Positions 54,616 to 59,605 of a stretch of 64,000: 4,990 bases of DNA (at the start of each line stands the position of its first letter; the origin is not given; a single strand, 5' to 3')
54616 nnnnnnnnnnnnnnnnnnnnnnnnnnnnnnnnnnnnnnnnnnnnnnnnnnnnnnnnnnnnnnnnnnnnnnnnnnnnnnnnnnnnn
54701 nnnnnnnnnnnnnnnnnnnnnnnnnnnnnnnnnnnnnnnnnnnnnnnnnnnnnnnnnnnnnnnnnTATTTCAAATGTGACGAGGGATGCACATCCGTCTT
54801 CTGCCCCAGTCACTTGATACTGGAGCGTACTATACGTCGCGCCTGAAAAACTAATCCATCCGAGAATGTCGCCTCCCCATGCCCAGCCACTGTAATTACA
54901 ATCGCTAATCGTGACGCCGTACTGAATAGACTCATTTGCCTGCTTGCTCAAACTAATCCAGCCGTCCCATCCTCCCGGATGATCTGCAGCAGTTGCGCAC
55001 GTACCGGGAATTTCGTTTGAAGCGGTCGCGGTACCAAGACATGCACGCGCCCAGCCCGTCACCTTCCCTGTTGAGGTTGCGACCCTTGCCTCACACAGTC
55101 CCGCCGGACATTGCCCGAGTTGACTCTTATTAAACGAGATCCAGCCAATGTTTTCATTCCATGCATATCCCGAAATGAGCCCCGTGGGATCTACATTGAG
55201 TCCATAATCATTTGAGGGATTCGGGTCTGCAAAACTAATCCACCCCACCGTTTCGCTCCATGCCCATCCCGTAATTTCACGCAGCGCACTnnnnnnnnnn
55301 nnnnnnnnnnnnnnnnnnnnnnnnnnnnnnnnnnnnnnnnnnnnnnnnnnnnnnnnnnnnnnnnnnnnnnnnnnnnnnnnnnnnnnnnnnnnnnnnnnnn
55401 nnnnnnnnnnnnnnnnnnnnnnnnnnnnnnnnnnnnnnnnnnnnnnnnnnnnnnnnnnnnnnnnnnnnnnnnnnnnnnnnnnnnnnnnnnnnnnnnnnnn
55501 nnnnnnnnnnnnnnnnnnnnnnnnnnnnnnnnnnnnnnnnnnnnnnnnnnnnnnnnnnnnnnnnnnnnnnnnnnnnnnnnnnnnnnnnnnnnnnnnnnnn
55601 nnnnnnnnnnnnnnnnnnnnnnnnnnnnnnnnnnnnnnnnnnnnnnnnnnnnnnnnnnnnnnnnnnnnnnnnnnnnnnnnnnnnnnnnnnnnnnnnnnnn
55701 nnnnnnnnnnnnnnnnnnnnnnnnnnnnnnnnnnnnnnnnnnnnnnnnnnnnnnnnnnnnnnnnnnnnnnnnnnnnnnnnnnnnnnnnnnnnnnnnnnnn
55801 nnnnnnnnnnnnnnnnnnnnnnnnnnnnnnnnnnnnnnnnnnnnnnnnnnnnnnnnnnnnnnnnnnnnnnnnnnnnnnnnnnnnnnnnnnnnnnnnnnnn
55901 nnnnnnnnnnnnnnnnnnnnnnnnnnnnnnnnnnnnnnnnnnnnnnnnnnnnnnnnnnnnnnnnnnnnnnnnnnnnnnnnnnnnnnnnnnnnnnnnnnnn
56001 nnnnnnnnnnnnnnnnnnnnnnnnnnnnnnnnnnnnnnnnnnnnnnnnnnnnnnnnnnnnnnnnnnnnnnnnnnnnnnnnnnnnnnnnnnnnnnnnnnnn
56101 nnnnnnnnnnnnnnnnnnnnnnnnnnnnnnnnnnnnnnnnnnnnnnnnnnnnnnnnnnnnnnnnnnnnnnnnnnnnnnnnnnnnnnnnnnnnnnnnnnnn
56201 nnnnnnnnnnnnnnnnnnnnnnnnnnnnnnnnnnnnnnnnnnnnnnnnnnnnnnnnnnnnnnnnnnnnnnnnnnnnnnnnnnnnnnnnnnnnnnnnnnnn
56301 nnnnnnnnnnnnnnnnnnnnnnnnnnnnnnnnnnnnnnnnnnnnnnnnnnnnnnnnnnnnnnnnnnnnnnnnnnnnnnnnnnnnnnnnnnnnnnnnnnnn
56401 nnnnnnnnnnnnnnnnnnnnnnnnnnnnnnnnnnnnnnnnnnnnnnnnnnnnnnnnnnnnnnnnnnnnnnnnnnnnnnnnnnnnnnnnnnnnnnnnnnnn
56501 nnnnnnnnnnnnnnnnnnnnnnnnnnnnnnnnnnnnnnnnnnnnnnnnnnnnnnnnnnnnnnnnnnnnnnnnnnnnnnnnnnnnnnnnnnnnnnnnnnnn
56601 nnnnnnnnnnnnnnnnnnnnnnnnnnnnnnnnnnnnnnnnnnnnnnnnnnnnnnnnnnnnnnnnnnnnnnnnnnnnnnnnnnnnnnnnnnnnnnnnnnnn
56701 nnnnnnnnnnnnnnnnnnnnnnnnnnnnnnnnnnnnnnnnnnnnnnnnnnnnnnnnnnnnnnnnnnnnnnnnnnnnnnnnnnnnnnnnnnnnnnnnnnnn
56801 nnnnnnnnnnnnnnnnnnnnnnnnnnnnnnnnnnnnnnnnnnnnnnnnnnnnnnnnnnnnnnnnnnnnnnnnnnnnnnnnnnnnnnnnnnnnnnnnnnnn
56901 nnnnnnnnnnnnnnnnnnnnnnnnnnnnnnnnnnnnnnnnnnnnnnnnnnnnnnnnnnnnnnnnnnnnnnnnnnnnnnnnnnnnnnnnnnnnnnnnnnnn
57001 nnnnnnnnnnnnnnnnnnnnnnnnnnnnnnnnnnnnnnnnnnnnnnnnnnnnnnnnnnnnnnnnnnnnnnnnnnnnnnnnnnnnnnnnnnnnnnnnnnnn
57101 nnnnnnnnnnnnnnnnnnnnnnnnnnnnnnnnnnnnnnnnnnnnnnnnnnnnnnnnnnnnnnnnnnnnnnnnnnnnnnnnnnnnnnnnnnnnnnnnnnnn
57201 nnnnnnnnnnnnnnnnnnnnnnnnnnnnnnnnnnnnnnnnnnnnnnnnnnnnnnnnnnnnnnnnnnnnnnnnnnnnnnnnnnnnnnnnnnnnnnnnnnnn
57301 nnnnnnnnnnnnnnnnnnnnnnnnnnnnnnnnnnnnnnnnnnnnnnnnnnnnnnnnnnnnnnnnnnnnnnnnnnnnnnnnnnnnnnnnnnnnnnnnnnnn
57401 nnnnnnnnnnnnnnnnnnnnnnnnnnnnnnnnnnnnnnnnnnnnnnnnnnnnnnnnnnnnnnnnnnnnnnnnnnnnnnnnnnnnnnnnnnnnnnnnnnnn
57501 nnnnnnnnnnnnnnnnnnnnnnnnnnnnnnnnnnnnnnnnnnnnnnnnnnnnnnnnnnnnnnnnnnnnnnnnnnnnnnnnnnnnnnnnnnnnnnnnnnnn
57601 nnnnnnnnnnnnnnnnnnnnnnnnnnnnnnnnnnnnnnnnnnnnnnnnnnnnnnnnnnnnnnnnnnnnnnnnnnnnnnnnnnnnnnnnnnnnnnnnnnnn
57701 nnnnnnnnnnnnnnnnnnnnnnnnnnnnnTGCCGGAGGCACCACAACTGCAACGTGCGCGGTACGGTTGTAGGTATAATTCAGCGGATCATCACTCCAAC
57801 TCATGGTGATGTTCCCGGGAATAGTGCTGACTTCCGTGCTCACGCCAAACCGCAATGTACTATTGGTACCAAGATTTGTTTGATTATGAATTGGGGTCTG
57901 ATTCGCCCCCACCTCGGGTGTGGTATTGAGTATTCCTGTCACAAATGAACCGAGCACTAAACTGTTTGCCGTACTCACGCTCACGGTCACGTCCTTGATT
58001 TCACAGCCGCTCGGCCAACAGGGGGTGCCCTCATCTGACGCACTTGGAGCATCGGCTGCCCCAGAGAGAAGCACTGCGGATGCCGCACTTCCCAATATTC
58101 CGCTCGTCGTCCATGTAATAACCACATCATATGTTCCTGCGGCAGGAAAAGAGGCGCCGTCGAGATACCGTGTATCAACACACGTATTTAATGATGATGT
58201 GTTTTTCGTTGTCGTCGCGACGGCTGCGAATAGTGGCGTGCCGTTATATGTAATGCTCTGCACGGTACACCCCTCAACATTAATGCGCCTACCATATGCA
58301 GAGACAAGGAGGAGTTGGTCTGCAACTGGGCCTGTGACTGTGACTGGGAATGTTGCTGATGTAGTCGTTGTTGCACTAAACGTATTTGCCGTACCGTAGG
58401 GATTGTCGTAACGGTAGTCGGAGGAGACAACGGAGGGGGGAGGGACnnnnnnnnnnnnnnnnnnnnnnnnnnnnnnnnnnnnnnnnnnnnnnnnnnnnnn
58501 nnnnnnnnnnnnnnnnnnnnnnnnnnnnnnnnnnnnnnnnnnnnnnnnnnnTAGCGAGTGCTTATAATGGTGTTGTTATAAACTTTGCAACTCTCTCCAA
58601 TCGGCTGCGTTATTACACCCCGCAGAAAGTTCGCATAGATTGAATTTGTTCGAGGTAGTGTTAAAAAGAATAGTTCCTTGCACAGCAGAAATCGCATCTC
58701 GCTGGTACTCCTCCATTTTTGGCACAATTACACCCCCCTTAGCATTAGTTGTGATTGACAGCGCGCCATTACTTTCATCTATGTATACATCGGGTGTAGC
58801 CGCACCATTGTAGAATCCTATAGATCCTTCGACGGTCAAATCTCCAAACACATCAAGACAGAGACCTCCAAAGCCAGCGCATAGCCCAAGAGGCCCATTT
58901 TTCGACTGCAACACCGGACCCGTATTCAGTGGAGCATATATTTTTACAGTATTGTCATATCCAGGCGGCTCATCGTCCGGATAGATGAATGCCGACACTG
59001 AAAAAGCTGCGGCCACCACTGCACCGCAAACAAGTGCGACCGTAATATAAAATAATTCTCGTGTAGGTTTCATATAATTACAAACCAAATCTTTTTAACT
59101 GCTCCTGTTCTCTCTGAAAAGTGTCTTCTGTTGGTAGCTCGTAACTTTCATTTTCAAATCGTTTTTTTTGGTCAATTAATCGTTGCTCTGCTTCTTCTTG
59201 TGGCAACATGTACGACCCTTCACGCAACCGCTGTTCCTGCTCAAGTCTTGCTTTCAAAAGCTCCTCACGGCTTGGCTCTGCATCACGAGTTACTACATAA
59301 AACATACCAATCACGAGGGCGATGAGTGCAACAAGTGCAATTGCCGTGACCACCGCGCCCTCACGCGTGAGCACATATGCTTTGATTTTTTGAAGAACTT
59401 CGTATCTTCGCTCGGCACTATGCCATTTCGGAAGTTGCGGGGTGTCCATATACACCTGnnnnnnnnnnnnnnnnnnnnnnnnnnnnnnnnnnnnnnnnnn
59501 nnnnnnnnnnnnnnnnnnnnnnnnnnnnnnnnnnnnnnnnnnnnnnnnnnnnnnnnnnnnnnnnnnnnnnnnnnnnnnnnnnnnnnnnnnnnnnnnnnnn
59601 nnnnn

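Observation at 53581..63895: Six-gene minus-strand operon of cell-surface proteins sharing a novel four-unit GWISF repeat domain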

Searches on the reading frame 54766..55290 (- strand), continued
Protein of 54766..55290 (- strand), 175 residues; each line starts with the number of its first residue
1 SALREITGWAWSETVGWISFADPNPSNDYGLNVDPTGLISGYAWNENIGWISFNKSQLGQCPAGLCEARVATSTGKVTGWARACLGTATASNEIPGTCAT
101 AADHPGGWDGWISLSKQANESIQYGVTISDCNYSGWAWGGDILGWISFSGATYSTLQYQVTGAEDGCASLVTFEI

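Call 65: fold_search(model_id=the predicted structure, library=viral)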
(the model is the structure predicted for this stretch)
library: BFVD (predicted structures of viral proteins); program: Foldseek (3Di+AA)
matches with E <= 10: 192; with E <= 0.001: 0
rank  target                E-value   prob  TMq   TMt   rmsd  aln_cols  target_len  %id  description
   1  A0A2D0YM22            6.1e-02  0.77  0.35  0.39   8.8       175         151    8  Uncharacterized protein [Vibrio phage JSF10]
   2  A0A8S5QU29            4.5e-01  0.02  0.12  0.06  29.4       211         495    9  Tail fiber protein [CrAss-like virus sp. ctDAq1]
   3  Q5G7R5                4.7e-01  0.51  0.37  0.51   6.2       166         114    8  (no name in the UniProt tables at hand)
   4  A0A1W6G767            5.9e-01  0.12  0.24  0.20  14.3       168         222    5  U79 [Human betaherpesvirus 6]
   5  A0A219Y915            6.2e-01  0.06  0.16  0.18  15.5       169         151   10  (no name in the UniProt tables at hand)
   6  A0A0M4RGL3            6.6e-01  0.04  0.15  0.15  13.1       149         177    9  Truncated POZ/BTB kelch domain protein [Vaccinia virus]
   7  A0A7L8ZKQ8            7.7e-01  0.05  0.18  0.10  14.7       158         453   13  Uncharacterized protein [Aeromonas phage BUCT551]
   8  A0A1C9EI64            8.6e-01  0.02  0.14  0.09  17.8       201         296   11  Uncharacterized protein [Rhodococcus phage ChewyVIII]
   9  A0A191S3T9            9.1e-01  0.12  0.27  0.12  14.6       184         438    8  U79 protein [macacine betaherpesvirus 9]
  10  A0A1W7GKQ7            1.0e+00  0.04  0.15  0.07  14.9       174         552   11  Uncharacterized protein [Tenacibaculum phage pT24]
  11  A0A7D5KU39            1.0e+00  0.02  0.11  0.10  16.1       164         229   10  (no name in the UniProt tables at hand)
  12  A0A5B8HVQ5            1.1e+00  0.07  0.22  0.26  11.8       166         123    9  Uncharacterized protein [Mimiviridae sp. ChoanoV1]
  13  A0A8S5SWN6            1.1e+00  0.01  0.10  0.06  30.4       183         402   12  Uncharacterized protein [Siphoviridae sp. ctDOT22]
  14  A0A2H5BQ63            1.2e+00  0.02  0.13  0.06  27.2       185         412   11  Ig-like domain-containing protein [Vibrio phage Vp_R1]
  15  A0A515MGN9            1.3e+00  0.03  0.16  0.06  14.6       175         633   10  (no name in the UniProt tables at hand)
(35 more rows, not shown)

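Call 69: find_encoding_contigs(protein=P0097, flank=6000, max_places=1)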
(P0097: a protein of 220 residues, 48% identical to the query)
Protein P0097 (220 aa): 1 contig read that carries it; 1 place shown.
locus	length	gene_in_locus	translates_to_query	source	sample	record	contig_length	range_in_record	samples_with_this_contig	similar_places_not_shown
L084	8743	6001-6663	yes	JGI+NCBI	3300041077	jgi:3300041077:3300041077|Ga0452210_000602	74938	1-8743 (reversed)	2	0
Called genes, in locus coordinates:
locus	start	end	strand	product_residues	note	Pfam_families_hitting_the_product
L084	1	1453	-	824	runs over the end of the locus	PF13414:TPR_11, PF13424:TPR_12, PF14559:TPR_19, PF00515:TPR_1, PF07719:TPR_2, PF13414:TPR_11, PF13432:TPR_16, PF00515:TPR_1, +64 more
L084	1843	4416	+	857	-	PF01326:PPDK_N, PF27448:Rph_4th, PF00391:PEP-utilizers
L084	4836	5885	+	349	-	PF13229:Beta_helix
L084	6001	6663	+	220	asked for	PF07538:ChW (faint)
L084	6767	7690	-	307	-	-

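Call 70: find_encoding_contigs(protein=P0113, flank=6000, max_places=1)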
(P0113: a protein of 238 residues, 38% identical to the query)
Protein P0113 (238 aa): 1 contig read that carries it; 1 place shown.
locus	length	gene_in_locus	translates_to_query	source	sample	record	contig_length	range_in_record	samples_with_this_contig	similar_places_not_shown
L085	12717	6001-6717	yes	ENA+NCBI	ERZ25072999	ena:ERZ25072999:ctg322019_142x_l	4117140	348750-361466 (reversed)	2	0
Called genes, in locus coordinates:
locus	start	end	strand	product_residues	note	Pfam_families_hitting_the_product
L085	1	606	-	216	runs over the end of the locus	PF00486:Trans_reg_C, PF13191:AAA_16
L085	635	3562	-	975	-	PF00486:Trans_reg_C, PF13191:AAA_16, PF13401:AAA_22 (weak), PF13424:TPR_12 (faint)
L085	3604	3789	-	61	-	-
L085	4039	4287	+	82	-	-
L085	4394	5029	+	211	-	PF07589:PEP_exosort_dom (weak)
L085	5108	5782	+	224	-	PF07603:Lcl_C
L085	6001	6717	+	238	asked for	-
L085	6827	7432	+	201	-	PF07589:PEP_exosort_dom (weak)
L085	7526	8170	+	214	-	PF07603:Lcl_C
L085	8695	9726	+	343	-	-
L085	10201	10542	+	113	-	-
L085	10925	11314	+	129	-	-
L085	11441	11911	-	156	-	-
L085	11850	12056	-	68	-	-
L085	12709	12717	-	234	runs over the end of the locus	PF21948:LplA-B_cat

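Call 88: find_related_loci(query=A1, collection=viral_contigs, flank=5000)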
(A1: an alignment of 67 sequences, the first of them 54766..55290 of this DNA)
Query A1 (175 aa) in viral_contigs; peptide patterns used: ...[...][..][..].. (x = any residue, [..] = any of these).
11 stretches matched a pattern, but none encodes a relative of the query by tblastn (E <= 1e-3).

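Call 92: search_protein_families(library=ncbifam, proteins=[P0001, P0010, P0003, P0037], max_evalue=0.1)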
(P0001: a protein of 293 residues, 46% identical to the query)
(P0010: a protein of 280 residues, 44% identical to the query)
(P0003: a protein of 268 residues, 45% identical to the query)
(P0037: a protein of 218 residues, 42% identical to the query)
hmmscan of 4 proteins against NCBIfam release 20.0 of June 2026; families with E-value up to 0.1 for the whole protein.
P0001 (293 aa): 0 families

P0010 (280 aa): 0 families

P0003 (268 aa): 0 families

P0037 (218 aa): 1 family
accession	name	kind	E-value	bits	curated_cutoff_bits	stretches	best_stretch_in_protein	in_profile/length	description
NF041540.1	dockerin_GC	domain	0.017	15.5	29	1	159-211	11-67/67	GC-type dockerin domain-anchored protein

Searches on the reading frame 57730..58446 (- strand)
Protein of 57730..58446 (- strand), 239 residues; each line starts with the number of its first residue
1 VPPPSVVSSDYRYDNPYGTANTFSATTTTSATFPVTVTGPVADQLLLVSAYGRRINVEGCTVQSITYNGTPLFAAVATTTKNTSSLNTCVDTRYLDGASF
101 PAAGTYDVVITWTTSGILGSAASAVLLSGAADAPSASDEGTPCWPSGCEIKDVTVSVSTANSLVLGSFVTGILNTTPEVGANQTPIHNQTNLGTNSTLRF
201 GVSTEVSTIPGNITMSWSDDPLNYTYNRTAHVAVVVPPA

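Call 93: find_homologous_proteins(query=window:57730-58446:-, max_evalue=0.001)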
Query seq(239 aa): 2093 candidates shared short words with the query, none scored E <= 0.001.

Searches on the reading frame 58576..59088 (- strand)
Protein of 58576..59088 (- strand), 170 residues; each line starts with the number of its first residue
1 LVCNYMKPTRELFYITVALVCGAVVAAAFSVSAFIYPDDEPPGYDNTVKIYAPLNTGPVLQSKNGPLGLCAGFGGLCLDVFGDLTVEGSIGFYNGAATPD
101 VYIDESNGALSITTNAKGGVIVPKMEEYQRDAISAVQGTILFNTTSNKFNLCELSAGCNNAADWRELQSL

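Call 3: search_protein_families(library=pfam, proteins=[window:58576-59088:-], max_evalue=0.1)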
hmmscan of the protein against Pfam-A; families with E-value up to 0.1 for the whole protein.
window:58576-59088:- (170 aa): 0 families

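Call 4: search_protein_families(library=ncbifam, proteins=[window:58576-59088:-], max_evalue=0.1)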
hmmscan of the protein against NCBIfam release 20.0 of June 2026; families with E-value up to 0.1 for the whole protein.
window:58576-59088:- (170 aa): 0 families

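Call 41: search_protein_families(library=pfam, proteins=[window:58576-59088:-], max_evalue=1)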
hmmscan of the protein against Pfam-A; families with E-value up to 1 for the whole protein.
window:58576-59088:- (170 aa): 0 families

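Call 42: search_protein_families(library=phrogs, proteins=[window:58576-59088:-], max_evalue=0.01)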
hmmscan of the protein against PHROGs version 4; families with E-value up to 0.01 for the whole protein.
window:58576-59088:- (170 aa): 0 families

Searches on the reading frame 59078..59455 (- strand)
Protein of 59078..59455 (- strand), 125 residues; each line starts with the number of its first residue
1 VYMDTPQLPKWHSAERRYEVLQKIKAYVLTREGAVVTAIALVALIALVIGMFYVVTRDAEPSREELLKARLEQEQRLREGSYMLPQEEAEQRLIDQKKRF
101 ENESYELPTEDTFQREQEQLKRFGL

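Call 3: search_protein_families(library=pfam, proteins=[window:59078-59455:-], max_evalue=0.1)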
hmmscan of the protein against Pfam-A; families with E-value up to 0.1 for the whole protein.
window:59078-59455:- (125 aa): 2 families
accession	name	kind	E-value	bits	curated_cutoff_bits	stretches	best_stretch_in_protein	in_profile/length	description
PF13755.11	Sensor_TM1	-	0.051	13.8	26.6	1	39-71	19-46/68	Sensor N-terminal transmembrane domain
PF19592.4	DUF6097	-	0.096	13.3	27.5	0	18-72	97-148/152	Family of unknown function (DUF6097)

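Call 4: search_protein_families(library=ncbifam, proteins=[window:59078-59455:-], max_evalue=0.1)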
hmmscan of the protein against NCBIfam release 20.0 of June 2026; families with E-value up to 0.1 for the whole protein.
window:59078-59455:- (125 aa): 2 families
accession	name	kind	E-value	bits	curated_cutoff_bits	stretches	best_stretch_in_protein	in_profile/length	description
NF008173.0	PRK10920.1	equivalog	0.033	13.3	313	1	29-104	32-105/390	uroporphyrinogen-III C-methyltransferase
NF008650.1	PRK11646.1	equivalog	0.074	12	469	1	14-83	267-335/400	multidrug efflux MFS transporter MdtH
